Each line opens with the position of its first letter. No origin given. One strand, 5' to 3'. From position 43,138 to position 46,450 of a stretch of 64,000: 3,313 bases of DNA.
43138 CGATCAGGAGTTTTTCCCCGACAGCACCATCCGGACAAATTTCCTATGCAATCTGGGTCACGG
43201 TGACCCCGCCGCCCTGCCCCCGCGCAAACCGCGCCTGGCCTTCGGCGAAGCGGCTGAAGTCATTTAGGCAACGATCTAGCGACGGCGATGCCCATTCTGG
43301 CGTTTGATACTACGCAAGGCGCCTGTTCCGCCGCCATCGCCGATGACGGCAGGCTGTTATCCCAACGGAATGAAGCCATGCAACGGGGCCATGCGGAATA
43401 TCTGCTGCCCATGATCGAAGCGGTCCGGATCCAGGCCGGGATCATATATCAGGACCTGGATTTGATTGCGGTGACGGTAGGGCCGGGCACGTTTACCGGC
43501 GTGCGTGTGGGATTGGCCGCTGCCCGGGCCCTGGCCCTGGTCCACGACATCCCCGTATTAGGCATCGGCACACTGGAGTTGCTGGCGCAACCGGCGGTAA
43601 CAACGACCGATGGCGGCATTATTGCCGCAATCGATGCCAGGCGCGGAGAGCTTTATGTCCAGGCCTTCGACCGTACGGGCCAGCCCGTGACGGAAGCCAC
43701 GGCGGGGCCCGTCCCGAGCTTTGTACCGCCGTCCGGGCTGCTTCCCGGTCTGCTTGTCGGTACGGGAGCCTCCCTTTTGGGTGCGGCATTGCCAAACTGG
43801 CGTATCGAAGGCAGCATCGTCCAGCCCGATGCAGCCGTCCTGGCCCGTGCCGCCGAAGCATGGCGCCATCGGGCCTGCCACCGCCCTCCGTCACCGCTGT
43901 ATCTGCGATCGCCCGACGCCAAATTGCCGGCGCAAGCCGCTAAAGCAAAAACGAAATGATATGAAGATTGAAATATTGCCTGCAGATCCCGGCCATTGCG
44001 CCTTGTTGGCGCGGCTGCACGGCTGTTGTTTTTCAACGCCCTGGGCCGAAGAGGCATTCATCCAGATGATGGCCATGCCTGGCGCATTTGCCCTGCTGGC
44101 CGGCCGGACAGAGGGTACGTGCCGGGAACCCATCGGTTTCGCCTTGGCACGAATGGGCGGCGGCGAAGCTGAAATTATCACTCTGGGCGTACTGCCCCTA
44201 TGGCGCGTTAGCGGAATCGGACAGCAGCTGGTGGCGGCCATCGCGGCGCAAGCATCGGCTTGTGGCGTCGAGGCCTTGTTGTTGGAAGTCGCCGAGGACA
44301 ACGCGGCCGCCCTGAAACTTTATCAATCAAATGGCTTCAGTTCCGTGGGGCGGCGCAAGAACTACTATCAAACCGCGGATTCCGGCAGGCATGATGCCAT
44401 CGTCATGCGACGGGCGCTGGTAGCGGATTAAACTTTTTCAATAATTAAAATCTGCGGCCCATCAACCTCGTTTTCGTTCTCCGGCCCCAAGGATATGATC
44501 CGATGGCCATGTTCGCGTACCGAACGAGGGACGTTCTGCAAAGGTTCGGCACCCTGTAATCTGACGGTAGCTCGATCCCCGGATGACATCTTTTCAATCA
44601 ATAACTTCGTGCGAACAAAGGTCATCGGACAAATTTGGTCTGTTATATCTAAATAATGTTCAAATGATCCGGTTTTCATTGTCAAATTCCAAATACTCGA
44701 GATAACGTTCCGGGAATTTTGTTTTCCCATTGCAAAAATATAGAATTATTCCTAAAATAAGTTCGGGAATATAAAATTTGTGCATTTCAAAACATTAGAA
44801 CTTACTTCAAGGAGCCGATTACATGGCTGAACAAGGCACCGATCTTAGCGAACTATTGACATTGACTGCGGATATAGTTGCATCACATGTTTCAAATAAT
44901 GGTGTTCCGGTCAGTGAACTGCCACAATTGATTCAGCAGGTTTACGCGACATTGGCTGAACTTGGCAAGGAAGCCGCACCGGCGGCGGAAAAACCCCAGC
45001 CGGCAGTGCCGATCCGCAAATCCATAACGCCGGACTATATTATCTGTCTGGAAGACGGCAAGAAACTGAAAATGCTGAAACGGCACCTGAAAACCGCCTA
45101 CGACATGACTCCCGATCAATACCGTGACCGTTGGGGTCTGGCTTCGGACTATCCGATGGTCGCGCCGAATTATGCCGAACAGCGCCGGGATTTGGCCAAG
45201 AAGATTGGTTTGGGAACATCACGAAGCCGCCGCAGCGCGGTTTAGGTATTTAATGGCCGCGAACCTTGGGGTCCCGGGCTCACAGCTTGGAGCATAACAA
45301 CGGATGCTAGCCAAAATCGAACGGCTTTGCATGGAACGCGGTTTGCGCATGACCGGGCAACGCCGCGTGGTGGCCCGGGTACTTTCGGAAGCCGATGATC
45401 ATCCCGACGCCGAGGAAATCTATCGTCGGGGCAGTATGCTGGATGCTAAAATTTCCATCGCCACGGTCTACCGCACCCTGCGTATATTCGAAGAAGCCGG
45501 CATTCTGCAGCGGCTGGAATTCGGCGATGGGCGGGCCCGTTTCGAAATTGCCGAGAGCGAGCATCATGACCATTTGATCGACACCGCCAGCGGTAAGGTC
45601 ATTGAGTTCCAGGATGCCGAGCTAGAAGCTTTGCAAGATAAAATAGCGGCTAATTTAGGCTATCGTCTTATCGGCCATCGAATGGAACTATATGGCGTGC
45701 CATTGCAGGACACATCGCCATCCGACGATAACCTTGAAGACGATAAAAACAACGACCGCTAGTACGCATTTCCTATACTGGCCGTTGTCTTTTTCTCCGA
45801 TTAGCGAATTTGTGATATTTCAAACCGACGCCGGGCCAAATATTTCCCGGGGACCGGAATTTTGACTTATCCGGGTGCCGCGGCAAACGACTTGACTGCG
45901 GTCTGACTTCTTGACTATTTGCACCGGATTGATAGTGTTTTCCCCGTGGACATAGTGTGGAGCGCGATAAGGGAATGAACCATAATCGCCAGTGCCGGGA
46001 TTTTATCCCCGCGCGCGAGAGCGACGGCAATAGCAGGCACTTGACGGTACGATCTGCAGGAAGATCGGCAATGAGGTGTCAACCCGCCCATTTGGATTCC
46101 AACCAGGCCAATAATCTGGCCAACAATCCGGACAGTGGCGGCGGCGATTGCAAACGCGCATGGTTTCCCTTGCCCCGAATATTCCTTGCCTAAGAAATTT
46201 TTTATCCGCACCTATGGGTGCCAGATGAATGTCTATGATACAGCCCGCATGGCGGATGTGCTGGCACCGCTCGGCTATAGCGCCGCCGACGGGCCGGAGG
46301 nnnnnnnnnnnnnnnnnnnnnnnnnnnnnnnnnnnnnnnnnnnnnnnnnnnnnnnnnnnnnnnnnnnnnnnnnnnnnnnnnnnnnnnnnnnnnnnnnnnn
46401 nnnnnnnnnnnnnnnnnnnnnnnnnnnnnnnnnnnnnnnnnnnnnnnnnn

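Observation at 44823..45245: MucR/Ros homologue with a non-canonical metal site (Cys-Asp-His-Tyr instead of Cys2His2)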

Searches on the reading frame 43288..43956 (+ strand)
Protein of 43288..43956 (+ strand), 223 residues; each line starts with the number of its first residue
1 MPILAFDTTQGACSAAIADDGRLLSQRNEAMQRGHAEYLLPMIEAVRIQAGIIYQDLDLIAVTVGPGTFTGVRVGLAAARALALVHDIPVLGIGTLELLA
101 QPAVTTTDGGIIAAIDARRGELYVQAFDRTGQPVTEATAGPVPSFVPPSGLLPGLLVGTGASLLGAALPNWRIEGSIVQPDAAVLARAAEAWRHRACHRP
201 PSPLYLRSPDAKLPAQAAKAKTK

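Call 3: search_protein_families(library=pfam, proteins=[window:43288-43956:+])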
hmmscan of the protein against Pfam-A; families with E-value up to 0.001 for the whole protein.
window:43288-43956:+ (223 aa): 1 family
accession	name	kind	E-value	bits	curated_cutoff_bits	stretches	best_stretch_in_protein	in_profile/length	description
PF00814.31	TsaD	-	2.5e-26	93.4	24.8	1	30-137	24-136/264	tRNA N6-adenosine threonylcarbamoyltransferase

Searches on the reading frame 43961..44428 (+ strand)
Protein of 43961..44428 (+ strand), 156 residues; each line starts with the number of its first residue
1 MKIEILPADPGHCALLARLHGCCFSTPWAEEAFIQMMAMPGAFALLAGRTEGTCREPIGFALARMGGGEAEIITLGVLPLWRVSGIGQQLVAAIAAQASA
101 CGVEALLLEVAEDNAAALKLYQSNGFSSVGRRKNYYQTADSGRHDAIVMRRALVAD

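Call 22: search_protein_families(library=ncbifam, proteins=[window:43961-44428:+])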
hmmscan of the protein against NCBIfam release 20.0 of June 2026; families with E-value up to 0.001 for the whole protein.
window:43961-44428:+ (156 aa): 13 families
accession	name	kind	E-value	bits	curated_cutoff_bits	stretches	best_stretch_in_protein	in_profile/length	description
TIGR01575.1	rimI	equivalog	4.5e-23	81.9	86.4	1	22-149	11-132/132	ribosomal protein S18-alanine N-acetyltransferase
NF007025.1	PRK09491.1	equivalog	3.8e-18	65.8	173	1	57-151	50-143/145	ribosomal protein S18-alanine N-acetyltransferase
TIGR03585.1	PseH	equivalog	5.6e-07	29.8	93.1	1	84-145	90-151/156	UDP-4-amino-4,6-dideoxy-N-acetyl-beta-L-altrosamine N-acetyltransferase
NF040503.1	resist_ArsN1a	equivalog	6.3e-07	29.3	170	1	81-150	88-156/159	arsinothricin resistance N-acetyltransferase ArsN1 family A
NF000487.1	stat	exception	1.5e-06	27.8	420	1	74-149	109-184/189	streptothricin N-acetyltransferase STAT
NF008212.0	PRK10975.1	equivalog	4.8e-06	26.6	219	1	59-127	152-221/232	dTDP-4-amino-4,6-dideoxy-D-galactose acyltransferase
TIGR03448.1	mycothiol_MshD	equivalog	5.8e-06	25.8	163.1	1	70-131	229-290/294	mycothiol synthase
TIGR02382.1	wecD_rffC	equivalog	6.6e-06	25.8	195.1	1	53-125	106-179/191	dTDP-4-amino-4,6-dideoxy-D-galactose acyltransferase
NF002959.0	PRK03624.1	equivalog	1.1e-05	25.2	124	1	68-128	71-131/147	GNAT family acetyltransferase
TIGR03103.1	trio_acet_GNAT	equivalog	3.4e-05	22.6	569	1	72-129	158-215/547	N-acetylglutaminylglutamine synthetase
NF049894.1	CG3035_N_ac_Glu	equivalog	0.00021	20.6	280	1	75-132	238-295/300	N-acetylglutamate synthase, CG3035 family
NF007807.0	PRK10514.1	equivalog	0.0005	20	134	1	56-133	61-129/147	acetyltransferase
NF040501.1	resist_ArsN2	equivalog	0.00073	19.2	125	1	74-133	53-108/133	arsenic resistance N-acetyltransferase ArsN2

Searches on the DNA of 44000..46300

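Call 55: search_rna_families(source=window, start=44000, end=46300, threshold=evalue, max_evalue=1)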
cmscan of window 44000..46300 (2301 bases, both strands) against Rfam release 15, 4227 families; matches with E-value up to 1: 0.
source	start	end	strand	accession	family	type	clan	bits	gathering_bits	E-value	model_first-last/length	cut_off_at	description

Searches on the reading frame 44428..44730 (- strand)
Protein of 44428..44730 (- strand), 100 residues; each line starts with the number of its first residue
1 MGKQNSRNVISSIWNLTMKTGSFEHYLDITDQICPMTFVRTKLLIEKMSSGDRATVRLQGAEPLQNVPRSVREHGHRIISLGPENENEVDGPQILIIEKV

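Call 3: search_protein_families(library=pfam, proteins=[window:44428-44730:-])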
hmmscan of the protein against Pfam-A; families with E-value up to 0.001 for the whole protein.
window:44428-44730:- (100 aa): 1 family
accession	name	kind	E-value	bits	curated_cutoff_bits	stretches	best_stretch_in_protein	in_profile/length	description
PF01206.22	TusA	-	4.6e-14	52.5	28.6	1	26-83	2-59/70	Sulfurtransferase TusA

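Call 22: search_protein_families(library=ncbifam, proteins=[window:44428-44679:-])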
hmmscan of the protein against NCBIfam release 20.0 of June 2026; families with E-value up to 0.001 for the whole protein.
window:44428-44679:- (83 aa): 2 families
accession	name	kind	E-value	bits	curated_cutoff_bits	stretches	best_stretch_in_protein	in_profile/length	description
NF008242.0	PRK11018.1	equivalog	7.2e-06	25.6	79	1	5-64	6-65/78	sulfurtransferase-like selenium metabolism protein YedF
NF041048.1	TusA_like_YeeD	exception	3.9e-05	23.3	147.5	1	10-61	4-55/72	thiosulfate utilization sulfurtransferase TsuB/YeeD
